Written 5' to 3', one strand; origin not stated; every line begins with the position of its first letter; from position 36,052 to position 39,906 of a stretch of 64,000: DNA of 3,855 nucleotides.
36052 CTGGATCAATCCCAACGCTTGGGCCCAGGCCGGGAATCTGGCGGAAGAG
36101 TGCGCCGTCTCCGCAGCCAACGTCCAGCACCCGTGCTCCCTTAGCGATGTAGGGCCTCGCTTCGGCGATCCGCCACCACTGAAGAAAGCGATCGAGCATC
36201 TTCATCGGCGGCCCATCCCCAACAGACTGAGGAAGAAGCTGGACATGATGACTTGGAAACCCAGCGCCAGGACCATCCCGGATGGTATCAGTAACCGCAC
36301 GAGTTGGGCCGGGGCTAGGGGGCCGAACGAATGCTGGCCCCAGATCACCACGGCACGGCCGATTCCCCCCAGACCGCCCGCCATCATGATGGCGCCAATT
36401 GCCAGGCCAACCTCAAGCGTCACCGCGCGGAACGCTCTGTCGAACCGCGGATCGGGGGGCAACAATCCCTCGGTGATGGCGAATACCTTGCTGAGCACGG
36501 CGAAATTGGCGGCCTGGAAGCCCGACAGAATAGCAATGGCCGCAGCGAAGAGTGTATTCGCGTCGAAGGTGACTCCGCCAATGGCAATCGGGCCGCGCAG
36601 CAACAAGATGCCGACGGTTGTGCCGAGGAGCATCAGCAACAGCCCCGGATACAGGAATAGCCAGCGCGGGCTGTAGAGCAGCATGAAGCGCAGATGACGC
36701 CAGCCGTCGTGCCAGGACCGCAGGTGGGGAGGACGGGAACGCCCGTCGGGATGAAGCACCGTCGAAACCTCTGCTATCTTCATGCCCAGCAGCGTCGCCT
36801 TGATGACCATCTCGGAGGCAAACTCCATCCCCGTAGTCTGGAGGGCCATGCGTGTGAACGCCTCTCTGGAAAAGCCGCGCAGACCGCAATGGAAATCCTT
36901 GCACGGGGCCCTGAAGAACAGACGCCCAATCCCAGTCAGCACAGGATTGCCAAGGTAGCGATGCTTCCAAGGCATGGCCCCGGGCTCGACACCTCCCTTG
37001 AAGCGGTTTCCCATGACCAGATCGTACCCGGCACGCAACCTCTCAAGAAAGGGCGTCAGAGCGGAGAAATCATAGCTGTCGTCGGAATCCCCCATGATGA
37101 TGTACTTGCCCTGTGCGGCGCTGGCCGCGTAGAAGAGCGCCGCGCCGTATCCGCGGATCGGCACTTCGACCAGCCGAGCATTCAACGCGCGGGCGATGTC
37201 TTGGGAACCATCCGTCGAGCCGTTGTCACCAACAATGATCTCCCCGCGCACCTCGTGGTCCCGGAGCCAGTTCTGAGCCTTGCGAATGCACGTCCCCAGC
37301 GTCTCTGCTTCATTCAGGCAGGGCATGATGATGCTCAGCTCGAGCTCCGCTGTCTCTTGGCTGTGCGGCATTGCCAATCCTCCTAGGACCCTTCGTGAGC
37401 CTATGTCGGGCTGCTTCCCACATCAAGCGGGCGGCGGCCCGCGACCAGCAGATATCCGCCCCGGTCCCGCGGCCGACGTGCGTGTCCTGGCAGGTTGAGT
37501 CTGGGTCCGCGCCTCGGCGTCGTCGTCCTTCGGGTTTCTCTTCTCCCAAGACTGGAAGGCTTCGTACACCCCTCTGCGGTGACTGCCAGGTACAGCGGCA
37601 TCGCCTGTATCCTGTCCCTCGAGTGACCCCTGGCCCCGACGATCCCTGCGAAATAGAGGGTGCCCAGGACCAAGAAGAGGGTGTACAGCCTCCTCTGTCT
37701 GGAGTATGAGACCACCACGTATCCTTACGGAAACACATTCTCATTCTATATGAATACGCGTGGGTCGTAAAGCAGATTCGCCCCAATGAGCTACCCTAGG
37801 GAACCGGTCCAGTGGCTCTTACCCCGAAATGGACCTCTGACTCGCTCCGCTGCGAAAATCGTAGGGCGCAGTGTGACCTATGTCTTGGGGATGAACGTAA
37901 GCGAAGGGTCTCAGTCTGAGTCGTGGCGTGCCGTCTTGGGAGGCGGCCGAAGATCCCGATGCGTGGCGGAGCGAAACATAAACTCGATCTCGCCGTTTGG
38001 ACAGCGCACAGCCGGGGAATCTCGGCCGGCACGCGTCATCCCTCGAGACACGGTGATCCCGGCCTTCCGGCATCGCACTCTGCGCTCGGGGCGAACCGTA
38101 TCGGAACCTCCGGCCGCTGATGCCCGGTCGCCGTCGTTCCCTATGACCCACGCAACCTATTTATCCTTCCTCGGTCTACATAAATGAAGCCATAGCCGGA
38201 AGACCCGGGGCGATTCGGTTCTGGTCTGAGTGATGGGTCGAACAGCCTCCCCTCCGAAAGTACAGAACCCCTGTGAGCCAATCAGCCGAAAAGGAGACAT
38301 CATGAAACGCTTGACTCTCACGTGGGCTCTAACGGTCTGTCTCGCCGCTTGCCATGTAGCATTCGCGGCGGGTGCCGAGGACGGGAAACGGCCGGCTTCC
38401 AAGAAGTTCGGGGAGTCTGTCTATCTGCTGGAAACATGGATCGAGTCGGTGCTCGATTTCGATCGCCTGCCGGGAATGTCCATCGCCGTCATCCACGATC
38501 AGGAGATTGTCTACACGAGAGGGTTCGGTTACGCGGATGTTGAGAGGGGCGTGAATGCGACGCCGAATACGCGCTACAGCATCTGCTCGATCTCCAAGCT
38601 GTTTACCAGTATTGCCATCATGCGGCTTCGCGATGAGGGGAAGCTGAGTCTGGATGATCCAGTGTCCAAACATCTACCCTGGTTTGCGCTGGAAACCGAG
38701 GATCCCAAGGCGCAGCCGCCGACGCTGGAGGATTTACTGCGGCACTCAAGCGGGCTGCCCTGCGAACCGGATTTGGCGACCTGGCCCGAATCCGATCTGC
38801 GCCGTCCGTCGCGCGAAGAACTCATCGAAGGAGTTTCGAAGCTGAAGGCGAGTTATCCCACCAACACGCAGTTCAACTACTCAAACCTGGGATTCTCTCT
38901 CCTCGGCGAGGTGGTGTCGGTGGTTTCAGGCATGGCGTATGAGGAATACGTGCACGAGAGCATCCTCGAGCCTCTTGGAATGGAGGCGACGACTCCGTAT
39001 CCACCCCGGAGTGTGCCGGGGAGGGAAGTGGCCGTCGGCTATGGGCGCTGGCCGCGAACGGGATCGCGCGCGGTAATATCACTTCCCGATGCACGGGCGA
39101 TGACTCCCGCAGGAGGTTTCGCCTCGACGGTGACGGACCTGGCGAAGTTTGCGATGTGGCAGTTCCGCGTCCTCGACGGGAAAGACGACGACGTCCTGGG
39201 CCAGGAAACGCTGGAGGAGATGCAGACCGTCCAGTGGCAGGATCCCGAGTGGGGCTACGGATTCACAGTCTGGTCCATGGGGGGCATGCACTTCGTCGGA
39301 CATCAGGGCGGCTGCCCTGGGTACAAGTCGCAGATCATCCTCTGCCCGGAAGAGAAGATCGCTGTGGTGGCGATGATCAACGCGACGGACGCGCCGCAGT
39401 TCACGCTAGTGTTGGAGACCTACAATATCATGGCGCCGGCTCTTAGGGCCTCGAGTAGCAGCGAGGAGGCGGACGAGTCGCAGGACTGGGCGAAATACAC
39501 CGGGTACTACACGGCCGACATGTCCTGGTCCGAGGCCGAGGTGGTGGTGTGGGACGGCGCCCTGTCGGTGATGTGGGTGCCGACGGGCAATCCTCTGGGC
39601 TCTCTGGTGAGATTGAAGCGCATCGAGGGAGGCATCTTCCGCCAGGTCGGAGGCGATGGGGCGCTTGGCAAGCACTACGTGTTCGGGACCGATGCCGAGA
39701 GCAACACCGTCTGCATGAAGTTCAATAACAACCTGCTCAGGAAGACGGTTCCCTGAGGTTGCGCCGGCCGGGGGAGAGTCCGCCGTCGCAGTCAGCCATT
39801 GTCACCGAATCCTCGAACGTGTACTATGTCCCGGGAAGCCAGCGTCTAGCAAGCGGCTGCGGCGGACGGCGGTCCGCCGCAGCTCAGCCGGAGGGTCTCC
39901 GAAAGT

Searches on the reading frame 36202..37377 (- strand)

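Call 6: search_protein_families(library=pfam, proteins=[window:36202-37377:-], max_evalue=0.01)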
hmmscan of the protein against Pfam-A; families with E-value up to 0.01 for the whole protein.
window:36202-37377:- (391 aa): 1 family
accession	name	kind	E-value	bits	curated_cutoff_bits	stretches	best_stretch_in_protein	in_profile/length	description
PF00535.33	Glycos_transf_2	-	2e-27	96.6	23.3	1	15-174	1-164/168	Glycosyl transferase family 2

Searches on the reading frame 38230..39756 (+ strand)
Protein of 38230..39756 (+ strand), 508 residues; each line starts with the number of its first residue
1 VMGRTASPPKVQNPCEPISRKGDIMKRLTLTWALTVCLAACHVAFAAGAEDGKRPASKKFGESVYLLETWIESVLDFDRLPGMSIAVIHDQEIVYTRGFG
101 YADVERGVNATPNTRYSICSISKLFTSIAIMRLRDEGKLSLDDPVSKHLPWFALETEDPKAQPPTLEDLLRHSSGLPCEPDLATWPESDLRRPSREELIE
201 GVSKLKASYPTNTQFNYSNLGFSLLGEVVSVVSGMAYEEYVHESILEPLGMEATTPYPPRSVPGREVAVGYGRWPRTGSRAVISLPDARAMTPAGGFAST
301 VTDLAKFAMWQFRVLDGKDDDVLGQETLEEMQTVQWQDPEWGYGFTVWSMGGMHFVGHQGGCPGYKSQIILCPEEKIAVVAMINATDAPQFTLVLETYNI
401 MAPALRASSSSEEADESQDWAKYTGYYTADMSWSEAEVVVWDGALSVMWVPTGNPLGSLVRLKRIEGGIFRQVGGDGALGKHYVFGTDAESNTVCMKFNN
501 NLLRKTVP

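Call 6: search_protein_families(library=pfam, proteins=[window:38230-39756:+], max_evalue=0.01)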
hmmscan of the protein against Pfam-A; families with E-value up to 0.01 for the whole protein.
window:38230-39756:+ (508 aa): 1 family
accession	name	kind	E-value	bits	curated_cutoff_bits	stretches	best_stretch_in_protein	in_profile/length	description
PF00144.29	Beta-lactamase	-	6e-75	252.9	27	1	72-389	6-314/329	Beta-lactamase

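Call 10: find_related_loci(query=window:38302-39756:+, collection=genome_contigs, flank=10000)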
Query window:38302-39756:+ (484 aa) in genome_contigs; peptide patterns used: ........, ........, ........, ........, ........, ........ (x = any residue, [..] = any of these).
55 stretches matched a pattern; 43 encode a relative of the query (tblastn E <= 1e-3); 42 distinct loci.
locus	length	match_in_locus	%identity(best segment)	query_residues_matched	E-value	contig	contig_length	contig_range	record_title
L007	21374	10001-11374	70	26-481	0e+0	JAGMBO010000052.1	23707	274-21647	MAG: Candidatus Eisenbacteria bacterium isolate RS_16_23 ZL425.bin.23.fa_52, whole genome shotgun sequence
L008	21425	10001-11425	41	1-481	2e-113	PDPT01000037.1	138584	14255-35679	MAG: Ignavibacteriae bacterium isolate DOLZORAL124_34_18 DolZOral124_scaffold_53, whole genome shotgun sequence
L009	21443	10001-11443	40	4-468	2e-108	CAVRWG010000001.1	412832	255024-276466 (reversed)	MAG: uncultured Gemmatimonadaceae bacterium isolate MFD06229.bin.2.4 genome assembly, contig: contig_15327, whole genome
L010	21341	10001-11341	42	25-475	1e-108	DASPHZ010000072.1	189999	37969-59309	MAG TPA_asm: Thermoanaerobaculia bacterium isolate SMAG_U11969 k141_933137, whole genome shotgun sequence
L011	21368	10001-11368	41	38-473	1e-106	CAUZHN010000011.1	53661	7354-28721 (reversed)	MAG: Gemmatimonadales bacterium UBA6960 isolate CB27_Tmax.105 genome assembly, contig: Ga0310121_10000306, whole genome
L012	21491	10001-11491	39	1-481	2e-105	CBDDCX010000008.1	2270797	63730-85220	MAG: Longimicrobiales bacterium isolate 1ca9a963-9358-4986-a9f1-8c59e70a6eca genome assembly, contig: contig_8, whole ge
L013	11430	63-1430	41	38-473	2e-105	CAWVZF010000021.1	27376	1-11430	MAG TPA_asm: uncultured bacterium isolate ERR3589584_binner12_12 genome assembly, contig: ERZ7462831.956, whole genome s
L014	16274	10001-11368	40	38-473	1e-104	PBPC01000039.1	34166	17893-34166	MAG: Gemmatimonadetes bacterium isolate RS373 TaraRedSea_contig_80477, whole genome shotgun sequence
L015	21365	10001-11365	40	32-484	1e-104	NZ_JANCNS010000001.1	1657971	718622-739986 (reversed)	Christiangramia oceanisediminis strain GC03-9 NODE_1_length_1657971_cov_62.601696, whole genome shotgun sequence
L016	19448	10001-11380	41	38-484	2e-104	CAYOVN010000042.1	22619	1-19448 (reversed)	MAG TPA_asm: uncultured Gemmatimonadaceae bacterium isolate SRP155585_co2_208 genome assembly, contig: NODE_1007_length_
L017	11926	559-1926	40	38-473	2e-104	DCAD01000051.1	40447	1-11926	MAG TPA_asm: Gemmatimonadales bacterium UBA1142 UBA1142_contig_6763, whole genome shotgun sequence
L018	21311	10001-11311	41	38-475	7e-104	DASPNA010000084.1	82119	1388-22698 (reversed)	MAG TPA_asm: Thermoanaerobaculia bacterium isolate SMAG_U12109 k141_392370, whole genome shotgun sequence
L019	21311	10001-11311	40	35-466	1e-103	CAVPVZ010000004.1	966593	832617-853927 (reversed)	MAG: uncultured Gammaproteobacteria bacterium isolate MFD09964.bin.2.256 genome assembly, contig: contig_5040, whole gen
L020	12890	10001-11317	42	38-475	2e-103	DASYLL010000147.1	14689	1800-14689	MAG TPA_asm: Thermoanaerobaculia bacterium isolate SMAG_U4347 k141_1948759, whole genome shotgun sequence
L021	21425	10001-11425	39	12-481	2e-102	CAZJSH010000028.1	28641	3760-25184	MAG TPA_asm: uncultured Halomonas sp. isolate binchicken_co218_405 genome assembly, contig: NODE_1298_length_28641_cov_7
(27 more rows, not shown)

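Call 19: search_protein_families(library=ncbifam, proteins=[window:38302-39756:+], max_evalue=0.01)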
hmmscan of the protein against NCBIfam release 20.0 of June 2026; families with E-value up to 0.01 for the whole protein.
window:38302-39756:+ (484 aa): 48 families (the best 25 are shown)
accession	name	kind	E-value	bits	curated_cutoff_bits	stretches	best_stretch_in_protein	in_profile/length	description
NF007943.0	PRK10662.1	equivalog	7.7e-32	110.3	266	1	43-284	37-267/380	D-alanyl-D-alanine-carboxypeptidase/endopeptidase AmpH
NF009622.0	PRK13128.1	equivalog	1.3e-28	99.8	443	1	43-389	9-338/518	D-aminopeptidase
NF033085.1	bla_class_C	equivalog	7.8e-24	84.1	415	1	44-290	9-237/356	class C beta-lactamase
NF002968.0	PRK03642.1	equivalog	3.7e-23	82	385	1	6-232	7-242/432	penicillin binding protein PBP4B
NF012173.1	CMY2-MIR-ACT-EC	exception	1.2e-16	60.5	680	1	44-313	33-281/380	CMY2/MIR/ACT/EC family class C beta-lactamase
NF000385.4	blaACT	exception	5.6e-16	58.5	810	1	44-289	33-259/380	ACT family cephalosporin-hydrolyzing class C beta-lactamase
NF045671.1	blaPNC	exception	4.8e-15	55.3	750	1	5-283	7-271/401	PNC family class C beta-lactamase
NF000185.2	BlaEC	exception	7.1e-15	54.8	850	1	47-320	32-284/377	BlaEC family class C beta-lactamase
NF050810.1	blaCHC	exception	1.3e-14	53.9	780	1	47-284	35-253/387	CHC family extended-spectrum class C beta-lactamase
NF012172.1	FOX-MOX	exception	1.4e-14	53.8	700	1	43-238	33-216/382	FOX/MOX family class C beta-lactamase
NF033575.1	blaRHO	exception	5.1e-14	52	825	1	47-257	36-231/380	RHO family class C beta-lactamase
NF000419.2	blaCMH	exception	5.7e-14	52.1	875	1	42-287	31-257/381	CMH family class C beta-lactamase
NF012102.1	blaDHA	exception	1.4e-13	50.7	800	1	44-238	32-214/379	DHA family class C beta-lactamase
NF038238.1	blaBUT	exception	1.9e-13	50.2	850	1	5-315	5-285/383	BUT family class C beta-lactamase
NF041666.1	ampC_Ecan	exception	3.4e-13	49.2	860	1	50-247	39-223/381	CMY2-MIR-ACT-EC family cephalosporin-hydrolyzing class C beta-lactamase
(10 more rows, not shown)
